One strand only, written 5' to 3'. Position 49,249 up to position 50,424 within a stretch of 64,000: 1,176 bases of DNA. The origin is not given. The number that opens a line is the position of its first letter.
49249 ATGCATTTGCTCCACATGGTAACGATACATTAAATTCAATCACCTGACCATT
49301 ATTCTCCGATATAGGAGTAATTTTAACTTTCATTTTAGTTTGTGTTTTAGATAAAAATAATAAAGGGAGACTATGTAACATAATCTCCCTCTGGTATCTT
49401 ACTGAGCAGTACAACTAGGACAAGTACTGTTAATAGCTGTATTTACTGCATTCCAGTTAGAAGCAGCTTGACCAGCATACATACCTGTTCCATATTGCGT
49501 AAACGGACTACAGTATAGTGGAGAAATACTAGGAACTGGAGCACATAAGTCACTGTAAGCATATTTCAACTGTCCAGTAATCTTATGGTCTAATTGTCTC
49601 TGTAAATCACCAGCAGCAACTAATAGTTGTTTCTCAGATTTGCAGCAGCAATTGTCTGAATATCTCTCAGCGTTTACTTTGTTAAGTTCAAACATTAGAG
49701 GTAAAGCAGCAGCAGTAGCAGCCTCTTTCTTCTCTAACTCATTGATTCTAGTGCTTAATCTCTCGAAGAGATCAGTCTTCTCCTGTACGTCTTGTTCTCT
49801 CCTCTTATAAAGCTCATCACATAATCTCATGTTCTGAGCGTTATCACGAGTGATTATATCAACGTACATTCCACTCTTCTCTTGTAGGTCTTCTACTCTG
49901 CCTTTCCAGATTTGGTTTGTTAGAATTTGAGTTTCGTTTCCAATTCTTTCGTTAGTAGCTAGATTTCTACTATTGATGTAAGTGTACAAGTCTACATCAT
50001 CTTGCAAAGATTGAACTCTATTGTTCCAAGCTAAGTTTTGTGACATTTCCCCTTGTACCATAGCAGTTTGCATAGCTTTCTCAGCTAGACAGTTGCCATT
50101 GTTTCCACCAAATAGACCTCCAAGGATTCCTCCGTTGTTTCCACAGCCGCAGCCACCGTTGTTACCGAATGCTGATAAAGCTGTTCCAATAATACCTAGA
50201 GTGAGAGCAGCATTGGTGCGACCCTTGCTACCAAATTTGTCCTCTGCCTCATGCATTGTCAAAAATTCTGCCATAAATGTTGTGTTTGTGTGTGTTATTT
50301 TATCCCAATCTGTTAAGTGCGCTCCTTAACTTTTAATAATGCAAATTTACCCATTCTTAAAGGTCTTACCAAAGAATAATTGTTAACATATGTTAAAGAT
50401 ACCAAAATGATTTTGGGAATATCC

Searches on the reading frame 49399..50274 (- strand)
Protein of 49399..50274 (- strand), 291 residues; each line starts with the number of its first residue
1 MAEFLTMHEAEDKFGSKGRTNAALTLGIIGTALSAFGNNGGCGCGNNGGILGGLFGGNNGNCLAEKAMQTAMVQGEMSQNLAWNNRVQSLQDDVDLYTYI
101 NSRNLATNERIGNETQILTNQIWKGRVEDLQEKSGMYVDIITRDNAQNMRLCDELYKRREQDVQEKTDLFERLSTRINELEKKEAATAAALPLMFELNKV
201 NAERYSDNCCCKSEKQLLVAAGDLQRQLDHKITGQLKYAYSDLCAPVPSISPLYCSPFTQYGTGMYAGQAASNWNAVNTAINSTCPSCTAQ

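Call 10: search_protein_families(library=phrogs, proteins=[window:49399-50274:-], max_evalue=0.00001)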
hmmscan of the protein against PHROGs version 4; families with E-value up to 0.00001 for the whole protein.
window:49399-50274:- (291 aa): 0 families

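Call 15: search_protein_families(library=pfam, proteins=[window:49399-50274:-], max_evalue=0.001)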
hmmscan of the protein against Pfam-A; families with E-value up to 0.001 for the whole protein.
window:49399-50274:- (291 aa): 0 families

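Call 65: search_solved_structures(query=window:49399-50274:-, max_evalue=1)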
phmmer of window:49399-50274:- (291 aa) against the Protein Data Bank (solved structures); distinct sequences matched with E-value up to 1: 1.
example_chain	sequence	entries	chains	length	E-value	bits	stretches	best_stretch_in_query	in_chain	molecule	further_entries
6vj0_A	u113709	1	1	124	0.7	12.5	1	146-260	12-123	Chitin-binding protein Mo-CBP4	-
